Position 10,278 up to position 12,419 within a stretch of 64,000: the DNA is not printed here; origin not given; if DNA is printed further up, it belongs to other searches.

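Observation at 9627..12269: RadC-like JAB protein translationally coupled to an OLD-family ATPase/TOPRIM nuclease: candidate two-gene defense module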

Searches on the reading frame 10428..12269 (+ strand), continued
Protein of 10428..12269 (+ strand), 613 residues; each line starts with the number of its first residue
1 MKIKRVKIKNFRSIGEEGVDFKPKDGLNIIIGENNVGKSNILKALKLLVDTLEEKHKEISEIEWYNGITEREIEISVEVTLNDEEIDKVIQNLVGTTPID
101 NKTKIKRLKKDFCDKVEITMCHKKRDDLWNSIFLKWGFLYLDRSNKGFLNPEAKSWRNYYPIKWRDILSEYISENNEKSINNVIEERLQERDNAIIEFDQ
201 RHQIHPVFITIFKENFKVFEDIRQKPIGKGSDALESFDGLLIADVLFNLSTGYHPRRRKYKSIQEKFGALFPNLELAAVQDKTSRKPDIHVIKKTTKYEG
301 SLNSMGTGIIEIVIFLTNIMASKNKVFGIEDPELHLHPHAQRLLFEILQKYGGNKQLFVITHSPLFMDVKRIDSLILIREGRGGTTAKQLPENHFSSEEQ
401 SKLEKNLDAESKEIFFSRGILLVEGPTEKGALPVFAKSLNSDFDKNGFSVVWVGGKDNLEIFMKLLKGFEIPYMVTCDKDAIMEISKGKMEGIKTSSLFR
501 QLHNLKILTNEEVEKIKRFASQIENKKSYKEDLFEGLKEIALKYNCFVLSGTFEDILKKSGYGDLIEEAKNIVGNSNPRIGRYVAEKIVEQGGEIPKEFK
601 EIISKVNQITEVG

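Call 39: find_encoding_contigs(protein=P0143, flank=7000, max_places=3)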
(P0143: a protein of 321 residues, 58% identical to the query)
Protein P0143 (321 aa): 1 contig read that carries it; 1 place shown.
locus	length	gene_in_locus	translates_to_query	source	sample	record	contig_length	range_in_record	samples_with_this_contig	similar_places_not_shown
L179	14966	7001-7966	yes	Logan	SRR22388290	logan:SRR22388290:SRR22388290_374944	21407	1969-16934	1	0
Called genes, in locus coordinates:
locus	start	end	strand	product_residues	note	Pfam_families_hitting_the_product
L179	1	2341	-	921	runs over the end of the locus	PF00801:PKD, PF18911:PKD_4, PF21027:Sde0182_C (faint), PF18911:PKD_4, PF00801:PKD, PF18911:PKD_4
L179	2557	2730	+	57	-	-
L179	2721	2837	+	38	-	-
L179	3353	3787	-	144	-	PF01850:PIN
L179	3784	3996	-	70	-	-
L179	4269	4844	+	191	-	PF01300:Sua5_yciO_yrdC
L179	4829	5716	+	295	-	PF00557:Peptidase_M24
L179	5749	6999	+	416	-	PF18195:GatD_N, PF00710:Asparaginase, PF17763:Asparaginase_C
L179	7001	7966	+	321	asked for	PF20582:UPF0758_N, PF04002:RadC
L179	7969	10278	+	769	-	PF02384:N6_Mtase, PF01170:UPF0020 (faint), PF07669:Eco57I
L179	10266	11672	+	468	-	PF01420:Methylase_S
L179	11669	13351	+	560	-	PF02463:SMC_N, PF11398:DUF2813 (weak), PF13175:AAA_15, PF13476:AAA_23, PF13304:AAA_21 (weak), PF13175:AAA_15, PF13304:AAA_21, PF20469:OLD-like_TOPRIM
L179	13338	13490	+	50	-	-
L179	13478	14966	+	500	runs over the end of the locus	PF13470:PIN_3 (weak)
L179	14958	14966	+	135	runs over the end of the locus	-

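Call 42: search_protein_families(library=pfam, proteins=[L040:1885-3966:+, L040:3954-5009:+, L040:5028-6449:+, L040:6480-7982:+, L179:13478-14965:+, L162:4061-6010:+, L147:3-1604:+, L035:1442-2143:+, L038:295-2289:+, L040:1143-1856:+], max_evalue=0.001)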
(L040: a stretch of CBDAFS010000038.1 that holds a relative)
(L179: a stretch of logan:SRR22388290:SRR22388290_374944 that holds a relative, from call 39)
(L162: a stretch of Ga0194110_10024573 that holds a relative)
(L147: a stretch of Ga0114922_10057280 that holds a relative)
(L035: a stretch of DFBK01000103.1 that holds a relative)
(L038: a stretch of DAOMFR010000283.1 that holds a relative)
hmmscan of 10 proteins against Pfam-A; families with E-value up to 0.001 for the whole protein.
L040:1885-3966:+ (693 aa): 3 families
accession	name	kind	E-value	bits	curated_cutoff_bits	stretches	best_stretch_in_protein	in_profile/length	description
PF02384.22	N6_Mtase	-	4.6e-35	121.9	20.4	1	347-632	5-250/311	N-6 DNA Methylase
PF13588.12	HSDR_N_2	-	2.4e-26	92.4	25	1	56-163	1-110/110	Type I restriction enzyme R protein N terminus (HSDR_N)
PF07669.17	Eco57I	-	6.6e-12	46.3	25.3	1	428-590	3-165/171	Eco57I restriction-modification methylase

L040:3954-5009:+ (351 aa): 1 family
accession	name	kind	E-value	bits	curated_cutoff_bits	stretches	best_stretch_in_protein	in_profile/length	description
PF13310.11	Virulence_RhuM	-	2.5e-112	374.7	33.7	1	73-324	1-249/252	Virulence protein RhuM family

L040:5028-6449:+ (473 aa): 1 family
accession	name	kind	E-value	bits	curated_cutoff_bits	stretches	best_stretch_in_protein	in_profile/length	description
PF01420.25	Methylase_S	-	4.7e-12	46.9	22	1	262-440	3-162/168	Type I restriction modification DNA specificity domain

L040:6480-7982:+ (500 aa): 1 family
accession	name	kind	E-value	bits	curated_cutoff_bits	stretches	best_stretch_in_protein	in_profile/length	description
PF09903.14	DUF2130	-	7e-68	229.1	26.7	1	245-488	3-252/255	Uncharacterized protein conserved in bacteria (DUF2130)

L179:13478-14965:+ (496 aa): 1 family
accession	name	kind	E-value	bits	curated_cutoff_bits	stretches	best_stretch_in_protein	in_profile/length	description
PF13470.12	PIN_3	-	4e-06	28.1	27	1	2-116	1-114/115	PIN domain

L162:4061-6010:+ (650 aa): 1 family
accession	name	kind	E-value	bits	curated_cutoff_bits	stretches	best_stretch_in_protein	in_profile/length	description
PF04851.21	ResIII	-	7.7e-13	49.1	22.5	1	48-240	4-145/164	Type III restriction enzyme, res subunit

L147:3-1604:+ (533 aa): 3 families
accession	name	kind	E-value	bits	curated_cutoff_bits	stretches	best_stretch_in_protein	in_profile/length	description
PF07669.17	Eco57I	-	5.5e-28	98.6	25.3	1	40-173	41-171/171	Eco57I restriction-modification methylase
PF02384.22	N6_Mtase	-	2.4e-07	30.8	20.4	1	72-191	116-236/311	N-6 DNA Methylase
PF12950.13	TaqI_C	-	0.00029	21.5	26.5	0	394-463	39-108/118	TaqI-like C-terminal specificity domain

L035:1442-2143:+ (233 aa): 1 family
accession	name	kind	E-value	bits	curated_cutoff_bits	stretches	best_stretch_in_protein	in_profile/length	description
PF18928.5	DUF5677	-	4.8e-13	49.9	27.1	1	42-179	2-155/166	Family of unknown function (DUF5677)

L038:295-2289:+ (664 aa): 2 families
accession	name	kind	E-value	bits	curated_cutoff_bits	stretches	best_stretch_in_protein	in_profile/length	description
PF02867.20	Ribonuc_red_lgC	-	2e-114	383.6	23.9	1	100-601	1-523/523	Ribonucleotide reductase, barrel domain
PF00317.26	Ribonuc_red_lgN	-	2.6e-15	56.7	28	1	20-97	3-77/77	Ribonucleotide reductase, all-alpha domain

L040:1143-1856:+ (237 aa): 2 families
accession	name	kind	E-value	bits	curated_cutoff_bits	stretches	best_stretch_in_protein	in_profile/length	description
PF04002.20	RadC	-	1.7e-40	138.2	22.1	1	116-235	1-120/121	RadC-like JAB domain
PF20582.4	UPF0758_N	-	7.2e-29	100.1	27.1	1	15-92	1-77/77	UPF0758 N-terminal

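Call 47: search_solved_structures(query=window:10428-12266:+, max_evalue=0.001)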
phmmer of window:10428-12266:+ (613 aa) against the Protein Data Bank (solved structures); distinct sequences matched with E-value up to 0.001: 19.
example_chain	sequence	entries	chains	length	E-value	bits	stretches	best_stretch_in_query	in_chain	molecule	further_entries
6p74_A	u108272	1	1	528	3.1e-23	85.2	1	321-481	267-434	Putative ATP-dependent endonuclease of the OLD family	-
8wy4_A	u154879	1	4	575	2.7e-15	59.1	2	323-548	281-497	Endonuclease GajA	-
8jq9_B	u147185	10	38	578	2.7e-15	59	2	323-548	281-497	Endonuclease GajA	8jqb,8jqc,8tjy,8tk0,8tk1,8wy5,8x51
8j4t_A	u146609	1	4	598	3.5e-15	58.7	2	323-548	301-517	Endonuclease GajA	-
8sm3_A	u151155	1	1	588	9e-15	57.3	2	323-548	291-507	Endonuclease GajA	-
8u7i_A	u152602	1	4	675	1.6e-14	56.5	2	323-548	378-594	Endonuclease GajA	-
6njv_A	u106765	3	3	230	1.4e-11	46.8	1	400-481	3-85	Xcc_CTR_I | Xcc_ctr_pt | Xcc_ctr_Hg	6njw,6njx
6nk8_A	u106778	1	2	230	5.5e-09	38.2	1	398-482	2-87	Class 2 OLD family nuclease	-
1us8_A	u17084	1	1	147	4.3e-06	28.7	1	1-46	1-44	DNA DOUBLE-STRAND BREAK REPAIR RAD50 ATPASE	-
1f2t_A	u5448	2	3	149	4.5e-06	28.6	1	1-46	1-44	RAD50 ABC-ATPASE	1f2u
1ii8_A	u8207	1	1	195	6.9e-06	28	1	1-46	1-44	Rad50 ABC-ATPase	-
3qkr_A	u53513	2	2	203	7.8e-06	27.8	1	1-46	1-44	DNA double-strand break repair rad50 ATPase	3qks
4nck_A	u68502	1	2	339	1.8e-05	26.6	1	1-46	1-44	DNA double-strand break repair Rad50 ATPase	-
4nch_A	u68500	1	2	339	2.5e-05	26.1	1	1-46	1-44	DNA double-strand break repair Rad50 ATPase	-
4nci_A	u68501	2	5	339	2.5e-05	26.1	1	1-46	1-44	DNA double-strand break repair Rad50 ATPase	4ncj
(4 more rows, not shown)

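Call 48: list_cluster_members(proteins=[P0121, P0125, P0007, P0138, P0009, P0124])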
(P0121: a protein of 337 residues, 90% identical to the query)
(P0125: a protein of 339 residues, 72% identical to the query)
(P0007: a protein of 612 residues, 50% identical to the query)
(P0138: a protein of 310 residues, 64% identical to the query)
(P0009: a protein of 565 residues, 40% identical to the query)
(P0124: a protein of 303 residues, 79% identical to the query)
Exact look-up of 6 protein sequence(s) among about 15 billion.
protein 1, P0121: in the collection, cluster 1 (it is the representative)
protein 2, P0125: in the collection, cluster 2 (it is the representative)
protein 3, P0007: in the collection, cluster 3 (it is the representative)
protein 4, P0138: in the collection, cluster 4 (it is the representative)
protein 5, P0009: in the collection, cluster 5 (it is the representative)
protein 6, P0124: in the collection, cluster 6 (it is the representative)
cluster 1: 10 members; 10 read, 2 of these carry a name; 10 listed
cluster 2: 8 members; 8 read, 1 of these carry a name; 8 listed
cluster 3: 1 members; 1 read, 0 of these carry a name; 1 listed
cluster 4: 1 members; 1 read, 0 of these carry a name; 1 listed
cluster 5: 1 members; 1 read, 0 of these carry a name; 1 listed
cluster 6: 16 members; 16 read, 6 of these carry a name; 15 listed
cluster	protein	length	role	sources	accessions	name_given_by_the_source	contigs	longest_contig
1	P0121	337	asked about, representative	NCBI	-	-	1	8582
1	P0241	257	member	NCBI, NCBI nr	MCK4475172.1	MAG: DNA repair protein RadC, partial [Methanophagales archaeon] | DNA repair protein RadC [Methanophagales archaeon]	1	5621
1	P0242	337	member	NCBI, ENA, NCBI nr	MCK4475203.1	MAG: DNA repair protein RadC [Methanophagales archaeon] | DNA repair protein RadC [Methanophagales archaeon]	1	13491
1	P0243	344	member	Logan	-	-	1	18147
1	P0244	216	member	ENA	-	-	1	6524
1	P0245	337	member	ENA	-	-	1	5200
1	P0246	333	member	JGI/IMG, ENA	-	-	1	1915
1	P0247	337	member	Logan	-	-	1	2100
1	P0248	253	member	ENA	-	-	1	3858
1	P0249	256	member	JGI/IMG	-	-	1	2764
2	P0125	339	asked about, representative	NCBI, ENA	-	-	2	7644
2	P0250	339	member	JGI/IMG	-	DNA repair protein RadC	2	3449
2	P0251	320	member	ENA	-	-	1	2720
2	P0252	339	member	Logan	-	-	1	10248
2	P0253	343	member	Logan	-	-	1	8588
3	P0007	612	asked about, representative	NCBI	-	-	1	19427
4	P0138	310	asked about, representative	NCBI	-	-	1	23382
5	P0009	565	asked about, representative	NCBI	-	-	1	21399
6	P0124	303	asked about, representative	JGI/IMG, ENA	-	DNA repair protein RadC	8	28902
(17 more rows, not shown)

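Call 49: find_encoding_contigs(protein=P0243, flank=8000, max_places=3)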
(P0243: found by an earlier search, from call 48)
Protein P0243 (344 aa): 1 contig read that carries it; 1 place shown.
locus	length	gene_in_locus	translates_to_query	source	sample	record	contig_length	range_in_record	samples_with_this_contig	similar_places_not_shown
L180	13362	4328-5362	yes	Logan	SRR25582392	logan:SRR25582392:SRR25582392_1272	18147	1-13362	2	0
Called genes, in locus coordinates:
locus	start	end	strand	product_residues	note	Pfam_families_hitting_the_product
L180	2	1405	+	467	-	?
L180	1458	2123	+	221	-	PF04509:CheC, PF13690:CheX (weak), PF04509:CheC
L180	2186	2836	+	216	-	PF13690:CheX (faint), PF04509:CheC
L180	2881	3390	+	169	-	PF03975:CheD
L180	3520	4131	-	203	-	PF01728:FtsJ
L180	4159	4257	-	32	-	-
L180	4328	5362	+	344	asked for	PF20582:UPF0758_N, PF04002:RadC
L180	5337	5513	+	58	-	-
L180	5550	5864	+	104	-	PF12161:HsdM_N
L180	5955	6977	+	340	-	PF17761:DUF1016_N, PF06250:YhcG_C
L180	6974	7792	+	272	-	PF17761:DUF1016_N, PF06250:YhcG_C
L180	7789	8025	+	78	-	-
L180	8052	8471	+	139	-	PF01909:NTP_transf_2, PF18765:Polbeta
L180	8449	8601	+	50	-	-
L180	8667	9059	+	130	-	PF22600:MTPAP-like_central (weak), PF01909:NTP_transf_2, PF18765:Polbeta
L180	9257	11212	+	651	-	PF13289:SIR2_2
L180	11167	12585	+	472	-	PF00266:Aminotran_5, PF05889:SepSecS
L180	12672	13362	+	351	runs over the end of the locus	PF04055:Radical_SAM, PF13353:Fer4_12 (weak)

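Call 50: find_encoding_contigs(protein=P0128, flank=8000, max_places=3)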
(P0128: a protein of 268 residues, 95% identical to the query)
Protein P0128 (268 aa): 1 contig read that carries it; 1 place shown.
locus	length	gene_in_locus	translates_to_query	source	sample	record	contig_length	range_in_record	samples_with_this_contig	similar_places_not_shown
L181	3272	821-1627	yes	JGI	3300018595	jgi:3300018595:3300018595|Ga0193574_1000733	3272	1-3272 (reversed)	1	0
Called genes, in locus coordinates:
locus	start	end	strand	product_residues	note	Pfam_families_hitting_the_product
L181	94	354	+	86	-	PF00708:Acylphosphatase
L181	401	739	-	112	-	PF04430:DUF498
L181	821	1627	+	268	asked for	PF04002:RadC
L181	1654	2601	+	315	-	PF02384:N6_Mtase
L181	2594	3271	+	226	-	?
